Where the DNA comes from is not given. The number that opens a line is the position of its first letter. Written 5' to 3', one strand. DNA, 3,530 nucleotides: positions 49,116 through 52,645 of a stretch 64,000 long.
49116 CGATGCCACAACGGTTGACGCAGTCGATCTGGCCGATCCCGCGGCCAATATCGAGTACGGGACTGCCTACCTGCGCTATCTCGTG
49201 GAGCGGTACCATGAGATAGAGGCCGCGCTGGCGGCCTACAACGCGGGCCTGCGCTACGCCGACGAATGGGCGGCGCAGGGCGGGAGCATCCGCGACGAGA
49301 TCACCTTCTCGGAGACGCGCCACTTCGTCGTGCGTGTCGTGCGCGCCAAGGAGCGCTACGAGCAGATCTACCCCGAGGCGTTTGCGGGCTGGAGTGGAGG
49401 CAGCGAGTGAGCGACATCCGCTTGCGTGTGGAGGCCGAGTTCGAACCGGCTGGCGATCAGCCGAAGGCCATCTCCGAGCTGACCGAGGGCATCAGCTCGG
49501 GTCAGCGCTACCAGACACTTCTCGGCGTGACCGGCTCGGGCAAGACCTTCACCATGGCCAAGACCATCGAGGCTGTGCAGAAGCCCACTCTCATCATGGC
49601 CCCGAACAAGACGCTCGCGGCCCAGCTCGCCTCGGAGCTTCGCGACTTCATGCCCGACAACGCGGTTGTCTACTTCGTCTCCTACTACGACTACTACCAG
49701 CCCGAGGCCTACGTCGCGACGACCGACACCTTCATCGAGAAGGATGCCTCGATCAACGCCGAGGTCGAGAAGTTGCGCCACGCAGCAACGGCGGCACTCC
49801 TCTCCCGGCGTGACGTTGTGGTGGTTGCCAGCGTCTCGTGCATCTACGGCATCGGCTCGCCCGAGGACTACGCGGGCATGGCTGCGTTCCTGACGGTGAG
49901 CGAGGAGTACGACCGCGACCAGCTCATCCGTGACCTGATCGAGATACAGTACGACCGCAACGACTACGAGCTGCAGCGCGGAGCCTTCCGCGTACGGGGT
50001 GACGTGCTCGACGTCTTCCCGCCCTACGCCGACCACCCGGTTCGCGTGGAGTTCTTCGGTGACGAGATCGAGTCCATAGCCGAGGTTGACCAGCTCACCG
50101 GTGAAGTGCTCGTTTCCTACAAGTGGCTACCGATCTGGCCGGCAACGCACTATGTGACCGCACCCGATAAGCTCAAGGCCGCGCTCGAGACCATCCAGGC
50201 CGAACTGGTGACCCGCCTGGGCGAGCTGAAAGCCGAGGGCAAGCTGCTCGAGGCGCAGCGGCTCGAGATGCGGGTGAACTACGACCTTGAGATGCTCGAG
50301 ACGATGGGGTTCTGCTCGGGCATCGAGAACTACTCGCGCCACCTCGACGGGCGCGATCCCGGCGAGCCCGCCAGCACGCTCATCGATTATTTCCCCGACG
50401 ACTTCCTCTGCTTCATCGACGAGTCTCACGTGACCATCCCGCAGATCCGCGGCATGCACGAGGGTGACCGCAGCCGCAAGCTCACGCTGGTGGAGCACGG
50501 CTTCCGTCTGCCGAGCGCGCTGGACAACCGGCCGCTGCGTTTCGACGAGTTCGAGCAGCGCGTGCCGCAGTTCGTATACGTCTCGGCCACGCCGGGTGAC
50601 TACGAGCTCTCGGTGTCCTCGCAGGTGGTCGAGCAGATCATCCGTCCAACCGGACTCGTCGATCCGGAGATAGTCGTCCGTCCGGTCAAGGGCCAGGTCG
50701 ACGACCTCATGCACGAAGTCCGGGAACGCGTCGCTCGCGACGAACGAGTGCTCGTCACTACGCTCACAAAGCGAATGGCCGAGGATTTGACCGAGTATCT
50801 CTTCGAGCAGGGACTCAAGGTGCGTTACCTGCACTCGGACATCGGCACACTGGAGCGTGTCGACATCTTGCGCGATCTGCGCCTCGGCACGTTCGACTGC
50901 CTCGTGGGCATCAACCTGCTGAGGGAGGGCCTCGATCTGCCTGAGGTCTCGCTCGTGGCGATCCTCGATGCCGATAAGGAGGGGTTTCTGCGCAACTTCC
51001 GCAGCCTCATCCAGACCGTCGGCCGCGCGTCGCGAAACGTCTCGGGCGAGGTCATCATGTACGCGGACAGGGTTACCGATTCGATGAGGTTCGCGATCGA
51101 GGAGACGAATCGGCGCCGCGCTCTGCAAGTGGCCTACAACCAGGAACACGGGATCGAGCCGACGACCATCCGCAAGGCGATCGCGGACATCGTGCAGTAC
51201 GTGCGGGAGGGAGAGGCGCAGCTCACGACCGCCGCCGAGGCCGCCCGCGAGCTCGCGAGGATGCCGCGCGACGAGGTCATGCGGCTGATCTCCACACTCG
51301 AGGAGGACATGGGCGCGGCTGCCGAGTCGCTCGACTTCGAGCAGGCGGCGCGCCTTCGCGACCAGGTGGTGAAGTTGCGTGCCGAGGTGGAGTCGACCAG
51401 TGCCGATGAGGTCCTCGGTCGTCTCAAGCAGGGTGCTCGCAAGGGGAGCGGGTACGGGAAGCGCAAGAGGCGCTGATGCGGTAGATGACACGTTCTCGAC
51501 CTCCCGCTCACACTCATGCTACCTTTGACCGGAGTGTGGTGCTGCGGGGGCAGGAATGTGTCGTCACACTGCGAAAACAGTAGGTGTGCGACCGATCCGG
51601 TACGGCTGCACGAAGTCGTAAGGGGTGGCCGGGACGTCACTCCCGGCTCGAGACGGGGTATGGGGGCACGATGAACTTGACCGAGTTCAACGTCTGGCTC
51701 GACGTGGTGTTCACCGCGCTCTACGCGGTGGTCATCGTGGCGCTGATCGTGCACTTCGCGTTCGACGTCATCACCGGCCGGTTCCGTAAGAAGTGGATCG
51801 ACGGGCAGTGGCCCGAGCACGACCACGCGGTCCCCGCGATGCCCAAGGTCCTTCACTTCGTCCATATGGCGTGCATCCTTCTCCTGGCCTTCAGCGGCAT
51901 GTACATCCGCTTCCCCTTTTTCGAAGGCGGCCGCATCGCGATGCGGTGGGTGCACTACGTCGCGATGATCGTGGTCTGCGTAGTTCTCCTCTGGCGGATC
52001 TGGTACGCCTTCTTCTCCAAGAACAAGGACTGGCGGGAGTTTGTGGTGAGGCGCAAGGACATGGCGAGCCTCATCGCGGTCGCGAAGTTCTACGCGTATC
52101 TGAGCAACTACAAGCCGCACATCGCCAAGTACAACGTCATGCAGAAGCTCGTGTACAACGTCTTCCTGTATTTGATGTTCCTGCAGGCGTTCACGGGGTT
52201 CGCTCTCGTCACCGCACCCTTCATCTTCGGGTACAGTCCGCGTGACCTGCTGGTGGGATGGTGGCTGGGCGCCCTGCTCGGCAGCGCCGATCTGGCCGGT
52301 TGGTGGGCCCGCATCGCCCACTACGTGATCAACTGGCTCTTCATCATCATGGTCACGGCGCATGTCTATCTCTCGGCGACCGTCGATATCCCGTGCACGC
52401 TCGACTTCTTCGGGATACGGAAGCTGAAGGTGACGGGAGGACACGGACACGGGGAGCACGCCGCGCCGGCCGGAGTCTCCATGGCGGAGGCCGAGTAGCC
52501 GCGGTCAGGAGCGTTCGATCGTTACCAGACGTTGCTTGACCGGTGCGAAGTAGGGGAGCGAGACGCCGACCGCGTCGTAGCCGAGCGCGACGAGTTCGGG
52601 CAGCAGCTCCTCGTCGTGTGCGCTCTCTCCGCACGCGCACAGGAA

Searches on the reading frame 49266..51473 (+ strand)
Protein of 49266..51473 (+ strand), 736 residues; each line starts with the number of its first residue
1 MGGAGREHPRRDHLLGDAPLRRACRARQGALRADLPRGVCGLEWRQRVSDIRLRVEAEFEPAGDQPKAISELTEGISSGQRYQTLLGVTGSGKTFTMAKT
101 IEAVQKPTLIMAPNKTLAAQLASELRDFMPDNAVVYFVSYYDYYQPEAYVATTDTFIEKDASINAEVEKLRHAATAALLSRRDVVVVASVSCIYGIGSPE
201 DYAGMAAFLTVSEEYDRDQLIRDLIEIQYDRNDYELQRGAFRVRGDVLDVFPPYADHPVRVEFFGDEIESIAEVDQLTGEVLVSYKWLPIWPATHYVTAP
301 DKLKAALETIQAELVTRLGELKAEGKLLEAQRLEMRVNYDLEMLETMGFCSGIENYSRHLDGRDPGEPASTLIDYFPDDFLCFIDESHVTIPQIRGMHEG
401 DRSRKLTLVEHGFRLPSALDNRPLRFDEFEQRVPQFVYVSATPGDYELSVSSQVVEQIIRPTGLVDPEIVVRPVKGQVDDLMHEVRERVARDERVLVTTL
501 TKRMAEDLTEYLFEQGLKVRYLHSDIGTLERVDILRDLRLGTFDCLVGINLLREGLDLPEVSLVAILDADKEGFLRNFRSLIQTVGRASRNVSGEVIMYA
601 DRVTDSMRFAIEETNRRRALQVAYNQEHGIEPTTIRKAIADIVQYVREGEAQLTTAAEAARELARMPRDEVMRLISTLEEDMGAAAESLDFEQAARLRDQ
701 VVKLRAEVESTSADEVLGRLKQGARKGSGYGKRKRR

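Call 71: search_protein_families(library=pfam, proteins=[window:49266-51473:+], max_evalue=0.00001)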
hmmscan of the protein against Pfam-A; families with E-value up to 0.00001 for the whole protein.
window:49266-51473:+ (736 aa): 5 families
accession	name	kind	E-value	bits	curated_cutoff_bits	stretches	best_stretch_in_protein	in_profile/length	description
PF17757.6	UvrB_inter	-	3.2e-31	107.7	22.9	1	209-296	3-91/91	UvrB interaction domain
PF12344.14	UvrB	-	1e-22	80.1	27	1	598-639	1-42/43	Ultra-violet resistance protein B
PF00271.37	Helicase_C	-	5.1e-19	69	23.5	1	479-591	4-109/110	Helicase conserved C-terminal domain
PF04851.21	ResIII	-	2.7e-10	40.9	22.5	1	60-159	3-113/164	Type III restriction enzyme, res subunit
PF02151.25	UVR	-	7.4e-10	38.7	21.5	1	673-706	2-35/36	UvrB/uvrC motif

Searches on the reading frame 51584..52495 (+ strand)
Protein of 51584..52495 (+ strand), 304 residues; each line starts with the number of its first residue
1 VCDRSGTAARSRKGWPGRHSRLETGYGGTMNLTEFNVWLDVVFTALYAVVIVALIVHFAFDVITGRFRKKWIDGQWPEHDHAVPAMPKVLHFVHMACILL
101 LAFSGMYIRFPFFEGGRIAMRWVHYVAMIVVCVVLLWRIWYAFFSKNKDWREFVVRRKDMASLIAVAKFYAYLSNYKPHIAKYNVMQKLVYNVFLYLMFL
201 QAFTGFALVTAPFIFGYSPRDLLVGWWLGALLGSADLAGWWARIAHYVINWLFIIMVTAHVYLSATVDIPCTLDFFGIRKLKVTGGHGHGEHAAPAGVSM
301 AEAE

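Call 71: search_protein_families(library=pfam, proteins=[window:51584-52495:+], max_evalue=0.00001)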
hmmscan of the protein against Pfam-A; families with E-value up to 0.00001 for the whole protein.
window:51584-52495:+ (304 aa): 1 family
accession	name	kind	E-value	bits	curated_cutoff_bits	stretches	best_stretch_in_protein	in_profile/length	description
PF01292.26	Ni_hydr_CYTB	-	7.7e-19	68.6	30.1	1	88-265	7-163/179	Prokaryotic cytochrome b561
